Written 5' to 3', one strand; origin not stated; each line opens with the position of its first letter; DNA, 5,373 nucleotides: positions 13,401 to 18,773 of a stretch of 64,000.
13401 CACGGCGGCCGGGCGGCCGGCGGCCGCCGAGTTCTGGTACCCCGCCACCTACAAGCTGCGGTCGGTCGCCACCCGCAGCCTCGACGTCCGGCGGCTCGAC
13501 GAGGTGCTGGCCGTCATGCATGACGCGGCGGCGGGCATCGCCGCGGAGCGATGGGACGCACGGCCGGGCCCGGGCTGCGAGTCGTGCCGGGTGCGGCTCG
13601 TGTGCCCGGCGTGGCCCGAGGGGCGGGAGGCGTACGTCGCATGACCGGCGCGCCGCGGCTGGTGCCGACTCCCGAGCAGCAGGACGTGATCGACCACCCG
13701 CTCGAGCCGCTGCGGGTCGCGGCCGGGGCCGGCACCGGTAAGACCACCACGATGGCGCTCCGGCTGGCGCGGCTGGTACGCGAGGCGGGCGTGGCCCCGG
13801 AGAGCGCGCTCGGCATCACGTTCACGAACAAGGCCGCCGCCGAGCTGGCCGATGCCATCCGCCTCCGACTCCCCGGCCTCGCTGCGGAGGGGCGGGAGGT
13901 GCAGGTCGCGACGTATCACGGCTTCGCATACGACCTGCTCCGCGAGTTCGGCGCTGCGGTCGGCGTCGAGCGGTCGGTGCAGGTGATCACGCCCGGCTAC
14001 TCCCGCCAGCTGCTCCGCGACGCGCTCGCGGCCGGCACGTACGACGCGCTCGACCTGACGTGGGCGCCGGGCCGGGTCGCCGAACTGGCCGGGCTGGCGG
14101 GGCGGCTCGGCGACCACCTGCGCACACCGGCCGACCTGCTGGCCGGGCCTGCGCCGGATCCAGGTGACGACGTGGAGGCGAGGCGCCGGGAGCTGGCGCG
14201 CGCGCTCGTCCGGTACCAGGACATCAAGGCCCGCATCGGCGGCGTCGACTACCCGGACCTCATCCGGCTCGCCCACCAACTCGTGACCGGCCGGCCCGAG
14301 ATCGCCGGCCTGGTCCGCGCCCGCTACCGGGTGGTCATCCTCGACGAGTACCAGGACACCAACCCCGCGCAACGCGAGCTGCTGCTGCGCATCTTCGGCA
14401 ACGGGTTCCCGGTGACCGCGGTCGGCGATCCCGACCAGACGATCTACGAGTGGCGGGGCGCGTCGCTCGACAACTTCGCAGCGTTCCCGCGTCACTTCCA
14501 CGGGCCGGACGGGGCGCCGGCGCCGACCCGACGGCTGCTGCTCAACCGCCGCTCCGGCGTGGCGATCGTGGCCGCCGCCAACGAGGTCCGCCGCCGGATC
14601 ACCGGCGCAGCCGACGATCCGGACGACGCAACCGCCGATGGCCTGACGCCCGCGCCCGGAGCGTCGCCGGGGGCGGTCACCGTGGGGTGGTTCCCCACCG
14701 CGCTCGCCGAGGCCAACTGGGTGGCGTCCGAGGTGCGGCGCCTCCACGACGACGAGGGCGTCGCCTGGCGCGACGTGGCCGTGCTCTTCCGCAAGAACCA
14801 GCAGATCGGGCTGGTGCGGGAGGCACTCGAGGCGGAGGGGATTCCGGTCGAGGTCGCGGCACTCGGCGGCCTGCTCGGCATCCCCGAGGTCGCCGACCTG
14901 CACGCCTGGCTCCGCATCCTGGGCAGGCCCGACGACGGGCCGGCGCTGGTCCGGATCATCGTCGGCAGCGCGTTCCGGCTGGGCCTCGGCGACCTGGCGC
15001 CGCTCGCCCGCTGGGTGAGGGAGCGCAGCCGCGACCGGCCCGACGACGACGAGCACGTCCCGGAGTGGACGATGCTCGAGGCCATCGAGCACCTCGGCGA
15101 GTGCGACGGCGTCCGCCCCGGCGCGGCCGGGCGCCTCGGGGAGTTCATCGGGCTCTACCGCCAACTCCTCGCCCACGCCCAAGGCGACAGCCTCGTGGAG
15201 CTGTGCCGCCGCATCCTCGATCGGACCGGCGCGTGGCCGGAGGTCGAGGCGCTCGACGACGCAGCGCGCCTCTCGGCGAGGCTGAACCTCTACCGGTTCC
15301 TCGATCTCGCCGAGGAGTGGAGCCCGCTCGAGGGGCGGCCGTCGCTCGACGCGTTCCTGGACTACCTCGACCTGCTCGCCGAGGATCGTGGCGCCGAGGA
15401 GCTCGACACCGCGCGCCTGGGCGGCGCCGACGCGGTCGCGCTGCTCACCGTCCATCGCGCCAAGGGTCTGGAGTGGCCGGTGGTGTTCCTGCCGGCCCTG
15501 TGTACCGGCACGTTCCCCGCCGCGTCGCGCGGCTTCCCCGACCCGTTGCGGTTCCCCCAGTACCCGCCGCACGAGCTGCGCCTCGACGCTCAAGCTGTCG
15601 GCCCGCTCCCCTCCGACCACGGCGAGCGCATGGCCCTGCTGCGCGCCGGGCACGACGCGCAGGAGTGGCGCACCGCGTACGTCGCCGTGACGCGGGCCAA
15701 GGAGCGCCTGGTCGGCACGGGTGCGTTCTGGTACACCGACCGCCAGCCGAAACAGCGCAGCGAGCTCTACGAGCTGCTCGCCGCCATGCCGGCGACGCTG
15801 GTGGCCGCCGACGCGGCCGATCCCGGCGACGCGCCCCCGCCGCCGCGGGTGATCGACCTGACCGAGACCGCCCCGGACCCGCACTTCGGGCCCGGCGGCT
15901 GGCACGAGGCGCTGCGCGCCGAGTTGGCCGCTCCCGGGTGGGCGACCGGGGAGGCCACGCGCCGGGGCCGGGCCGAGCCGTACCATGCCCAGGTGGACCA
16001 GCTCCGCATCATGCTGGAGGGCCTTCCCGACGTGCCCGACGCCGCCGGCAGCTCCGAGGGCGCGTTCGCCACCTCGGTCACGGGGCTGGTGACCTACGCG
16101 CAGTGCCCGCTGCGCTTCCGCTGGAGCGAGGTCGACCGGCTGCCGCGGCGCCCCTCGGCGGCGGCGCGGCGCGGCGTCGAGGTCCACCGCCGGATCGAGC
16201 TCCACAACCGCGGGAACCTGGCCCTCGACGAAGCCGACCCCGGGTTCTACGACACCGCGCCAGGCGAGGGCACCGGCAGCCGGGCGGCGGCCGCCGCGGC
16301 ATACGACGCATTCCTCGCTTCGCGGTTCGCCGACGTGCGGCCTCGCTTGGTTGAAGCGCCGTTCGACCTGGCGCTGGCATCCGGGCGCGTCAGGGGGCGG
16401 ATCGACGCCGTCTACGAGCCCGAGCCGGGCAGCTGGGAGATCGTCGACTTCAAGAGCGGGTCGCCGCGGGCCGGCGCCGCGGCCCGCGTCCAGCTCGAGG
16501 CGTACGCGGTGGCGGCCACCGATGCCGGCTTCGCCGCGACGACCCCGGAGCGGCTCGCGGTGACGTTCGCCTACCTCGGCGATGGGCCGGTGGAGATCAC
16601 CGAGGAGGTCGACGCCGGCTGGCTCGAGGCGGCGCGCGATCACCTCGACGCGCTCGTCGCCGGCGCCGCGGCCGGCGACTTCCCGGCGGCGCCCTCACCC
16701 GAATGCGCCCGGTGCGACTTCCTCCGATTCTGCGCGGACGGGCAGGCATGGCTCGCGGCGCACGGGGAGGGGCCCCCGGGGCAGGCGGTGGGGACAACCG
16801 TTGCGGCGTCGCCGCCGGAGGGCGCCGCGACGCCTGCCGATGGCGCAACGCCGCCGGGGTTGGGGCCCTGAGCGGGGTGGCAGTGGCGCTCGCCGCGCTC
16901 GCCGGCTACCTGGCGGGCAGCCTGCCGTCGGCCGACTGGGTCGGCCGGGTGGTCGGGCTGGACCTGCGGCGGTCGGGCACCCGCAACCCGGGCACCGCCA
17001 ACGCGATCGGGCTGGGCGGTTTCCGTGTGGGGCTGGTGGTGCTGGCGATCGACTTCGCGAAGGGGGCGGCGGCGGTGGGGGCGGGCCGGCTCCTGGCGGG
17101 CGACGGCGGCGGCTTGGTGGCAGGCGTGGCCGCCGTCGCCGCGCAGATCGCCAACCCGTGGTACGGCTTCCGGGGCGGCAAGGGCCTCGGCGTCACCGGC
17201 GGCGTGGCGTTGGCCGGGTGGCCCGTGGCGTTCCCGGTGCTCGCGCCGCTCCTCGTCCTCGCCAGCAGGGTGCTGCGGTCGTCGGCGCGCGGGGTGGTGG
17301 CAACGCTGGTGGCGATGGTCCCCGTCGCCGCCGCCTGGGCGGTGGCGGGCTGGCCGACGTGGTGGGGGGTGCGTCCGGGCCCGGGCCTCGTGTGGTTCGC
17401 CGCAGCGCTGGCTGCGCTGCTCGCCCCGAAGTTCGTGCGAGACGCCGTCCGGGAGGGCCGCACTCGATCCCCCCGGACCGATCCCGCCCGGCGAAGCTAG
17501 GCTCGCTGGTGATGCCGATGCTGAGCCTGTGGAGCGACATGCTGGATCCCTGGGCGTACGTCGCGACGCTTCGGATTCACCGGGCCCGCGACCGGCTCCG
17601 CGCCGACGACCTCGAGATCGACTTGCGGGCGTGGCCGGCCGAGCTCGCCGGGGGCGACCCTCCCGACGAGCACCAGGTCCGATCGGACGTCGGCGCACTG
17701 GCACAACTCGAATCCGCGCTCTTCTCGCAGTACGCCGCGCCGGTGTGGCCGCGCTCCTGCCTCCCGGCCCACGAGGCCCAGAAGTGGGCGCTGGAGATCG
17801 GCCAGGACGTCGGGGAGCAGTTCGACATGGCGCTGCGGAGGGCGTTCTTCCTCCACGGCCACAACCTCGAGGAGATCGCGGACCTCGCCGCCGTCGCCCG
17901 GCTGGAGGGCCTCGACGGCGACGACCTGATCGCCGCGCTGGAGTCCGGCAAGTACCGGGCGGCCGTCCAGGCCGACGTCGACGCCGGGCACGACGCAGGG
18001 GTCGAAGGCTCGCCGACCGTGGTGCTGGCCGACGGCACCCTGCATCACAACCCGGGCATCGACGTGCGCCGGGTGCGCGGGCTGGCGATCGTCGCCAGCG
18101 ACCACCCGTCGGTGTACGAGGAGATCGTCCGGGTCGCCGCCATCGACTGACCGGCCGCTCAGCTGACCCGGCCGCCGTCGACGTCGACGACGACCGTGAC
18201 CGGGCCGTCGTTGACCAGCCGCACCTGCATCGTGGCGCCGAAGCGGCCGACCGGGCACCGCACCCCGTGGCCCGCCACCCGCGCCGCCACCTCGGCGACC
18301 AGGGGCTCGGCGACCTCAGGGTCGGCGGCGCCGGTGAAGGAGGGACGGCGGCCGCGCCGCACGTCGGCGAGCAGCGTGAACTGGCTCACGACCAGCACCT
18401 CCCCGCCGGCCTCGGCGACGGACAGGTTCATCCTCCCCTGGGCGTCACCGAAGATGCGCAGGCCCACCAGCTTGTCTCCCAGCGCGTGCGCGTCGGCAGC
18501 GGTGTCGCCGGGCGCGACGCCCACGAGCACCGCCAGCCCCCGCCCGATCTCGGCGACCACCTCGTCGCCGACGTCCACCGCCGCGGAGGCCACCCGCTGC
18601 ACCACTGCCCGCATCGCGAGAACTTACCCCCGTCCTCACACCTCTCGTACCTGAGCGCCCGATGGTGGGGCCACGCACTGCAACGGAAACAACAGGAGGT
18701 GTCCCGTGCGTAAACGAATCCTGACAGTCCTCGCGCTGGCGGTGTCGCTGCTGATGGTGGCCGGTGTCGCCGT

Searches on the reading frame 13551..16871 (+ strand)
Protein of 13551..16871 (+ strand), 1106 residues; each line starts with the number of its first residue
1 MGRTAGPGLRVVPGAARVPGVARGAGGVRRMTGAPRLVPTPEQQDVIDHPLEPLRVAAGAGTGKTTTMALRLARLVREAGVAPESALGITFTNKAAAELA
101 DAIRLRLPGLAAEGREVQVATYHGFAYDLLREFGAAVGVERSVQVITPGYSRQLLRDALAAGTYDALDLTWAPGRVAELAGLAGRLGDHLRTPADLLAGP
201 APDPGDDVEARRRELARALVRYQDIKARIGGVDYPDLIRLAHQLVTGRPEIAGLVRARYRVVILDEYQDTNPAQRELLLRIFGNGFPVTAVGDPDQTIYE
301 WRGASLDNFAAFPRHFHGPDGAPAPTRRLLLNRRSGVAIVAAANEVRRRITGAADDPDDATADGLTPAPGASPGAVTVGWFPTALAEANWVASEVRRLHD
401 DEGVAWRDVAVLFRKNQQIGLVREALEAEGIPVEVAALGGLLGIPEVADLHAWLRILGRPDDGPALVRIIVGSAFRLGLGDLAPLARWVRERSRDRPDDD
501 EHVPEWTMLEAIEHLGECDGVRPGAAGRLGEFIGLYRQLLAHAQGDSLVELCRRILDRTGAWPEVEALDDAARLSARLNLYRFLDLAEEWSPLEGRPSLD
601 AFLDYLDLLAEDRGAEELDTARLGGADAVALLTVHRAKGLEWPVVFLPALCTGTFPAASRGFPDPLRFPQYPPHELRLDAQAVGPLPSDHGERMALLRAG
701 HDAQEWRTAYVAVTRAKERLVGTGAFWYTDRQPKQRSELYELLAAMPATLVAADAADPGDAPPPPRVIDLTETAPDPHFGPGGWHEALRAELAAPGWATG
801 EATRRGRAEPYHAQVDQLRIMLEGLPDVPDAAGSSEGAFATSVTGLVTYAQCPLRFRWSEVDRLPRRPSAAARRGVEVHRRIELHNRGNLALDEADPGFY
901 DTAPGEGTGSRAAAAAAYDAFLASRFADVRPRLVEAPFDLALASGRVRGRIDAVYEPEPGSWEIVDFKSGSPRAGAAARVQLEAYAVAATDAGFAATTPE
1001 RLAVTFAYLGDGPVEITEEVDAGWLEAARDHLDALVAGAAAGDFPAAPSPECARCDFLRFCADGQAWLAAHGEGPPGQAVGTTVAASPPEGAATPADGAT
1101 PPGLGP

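Call 6: search_protein_families(library=pfam, proteins=[window:13551-16871:+], max_evalue=0.01)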
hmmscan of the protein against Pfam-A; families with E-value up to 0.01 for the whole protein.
window:13551-16871:+ (1106 aa): 7 families
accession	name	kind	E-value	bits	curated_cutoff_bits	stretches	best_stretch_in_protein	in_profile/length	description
PF00580.27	UvrD-helicase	-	1.5e-52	179.4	23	1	40-316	2-270/271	UvrD/REP helicase N-terminal domain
PF13361.12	UvrD_C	-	7.7e-29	101.6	25.6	2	579-721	240-344/350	UvrD-like helicase C-terminal domain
PF12705.13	PDDEXK_1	-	2.4e-26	93.6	22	1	841-1061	2-246/247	PD-(D/E)XK nuclease superfamily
PF13245.12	AAA_19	-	9.9e-16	58.6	25.1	1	53-300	13-132/134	AAA domain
PF13538.12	UvrD_C_2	-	2.7e-09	37.2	27.4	1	630-652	3-27/52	UvrD-like helicase C-terminal domain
PF13604.12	AAA_30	-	1.4e-06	28.6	27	1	43-104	6-67/191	AAA domain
PF13401.12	AAA_22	-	0.0063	17.3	27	0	60-105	14-56/130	AAA domain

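Call 7: search_protein_families(library=ncbifam, proteins=[window:13551-16871:+], max_evalue=0.01)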
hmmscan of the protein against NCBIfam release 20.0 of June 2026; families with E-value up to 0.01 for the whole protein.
window:13551-16871:+ (1106 aa): 14 families
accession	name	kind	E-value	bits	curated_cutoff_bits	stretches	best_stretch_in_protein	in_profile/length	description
TIGR01073.1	pcrA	equivalog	1.2e-76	258.6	911.2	1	41-658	7-578/725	DNA helicase PcrA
TIGR01075.1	uvrD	equivalog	4e-63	213.8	1144.45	1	41-658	7-578/715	DNA helicase II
NF008743.0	PRK11773.1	equivalog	1.4e-62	212.1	965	1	42-658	13-583/720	DNA helicase II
TIGR01074.1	rep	equivalog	1.1e-56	192.5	951.45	1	41-656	4-579/668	DNA helicase Rep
NF008172.0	PRK10919.1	equivalog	1.2e-41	142.7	1168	1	41-494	5-430/673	DNA helicase Rep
TIGR00609.1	recB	equivalog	3.3e-36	124.9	696.05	3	233-346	344-454/1175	exodeoxyribonuclease V subunit beta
TIGR02784.1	addA_alphas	equivalog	2e-31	109.3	860.75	3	401-737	578-880/1138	double-strand break repair helicase AddA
TIGR02785.1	addA_Gpos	equivalog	1.4e-28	99.4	707.65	3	400-648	570-803/1234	helicase-exonuclease AddAB subunit AddA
NF008276.0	PRK11054.1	equivalog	2e-19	69.5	543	2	55-132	213-285/684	DNA helicase IV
NF010485.0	PRK13909.1-2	equivalog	6.9e-17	60.9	650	2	56-117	8-68/909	RecB-like helicase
NF008128.0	PRK10876.1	equivalog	1.8e-16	59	1697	1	226-306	343-427/1181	exodeoxyribonuclease V subunit beta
NF010487.0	PRK13909.1-4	equivalog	1e-13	50.5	759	2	224-447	290-516/924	RecB-like helicase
TIGR00372.1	cas4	equivalog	2.7e-05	24.1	65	1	942-1061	61-178/180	CRISPR-associated protein Cas4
NF010484.0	PRK13909.1-1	equivalog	0.0028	15.4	1074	0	56-107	10-60/945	RecB-like helicase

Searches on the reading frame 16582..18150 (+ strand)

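Call 6: search_protein_families(library=pfam, proteins=[window:16582-18150:+], max_evalue=0.01)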
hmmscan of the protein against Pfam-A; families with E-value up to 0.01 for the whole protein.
window:16582-18150:+ (522 aa): 3 families
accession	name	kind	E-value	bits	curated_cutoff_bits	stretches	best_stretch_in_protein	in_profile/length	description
PF01323.26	DSBA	-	4.4e-12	46.6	25.6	1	314-488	2-178/191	DSBA-like thioredoxin domain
PF13743.12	Thioredoxin_5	-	5.2e-06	26.7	27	1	407-501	88-181/186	Thioredoxin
PF13462.12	Thioredoxin_4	-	0.0072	17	23.2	0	428-488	91-151/165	Thioredoxin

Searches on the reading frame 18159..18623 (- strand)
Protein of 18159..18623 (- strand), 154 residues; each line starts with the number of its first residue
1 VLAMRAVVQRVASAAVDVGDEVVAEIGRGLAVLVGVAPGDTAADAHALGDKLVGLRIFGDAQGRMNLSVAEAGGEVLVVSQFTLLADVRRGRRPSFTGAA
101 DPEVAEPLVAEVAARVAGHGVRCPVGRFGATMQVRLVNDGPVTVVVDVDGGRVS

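Call 28: search_protein_families(library=pfam, proteins=[window:18159-18623:-], max_evalue=0.001)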
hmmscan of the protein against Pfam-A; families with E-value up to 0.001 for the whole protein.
window:18159-18623:- (154 aa): 1 family
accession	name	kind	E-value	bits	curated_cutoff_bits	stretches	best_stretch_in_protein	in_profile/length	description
PF02580.21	Tyr_Deacylase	-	4.2e-51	173.5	25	1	5-147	1-144/144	D-Tyr-tRNA(Tyr) deacylase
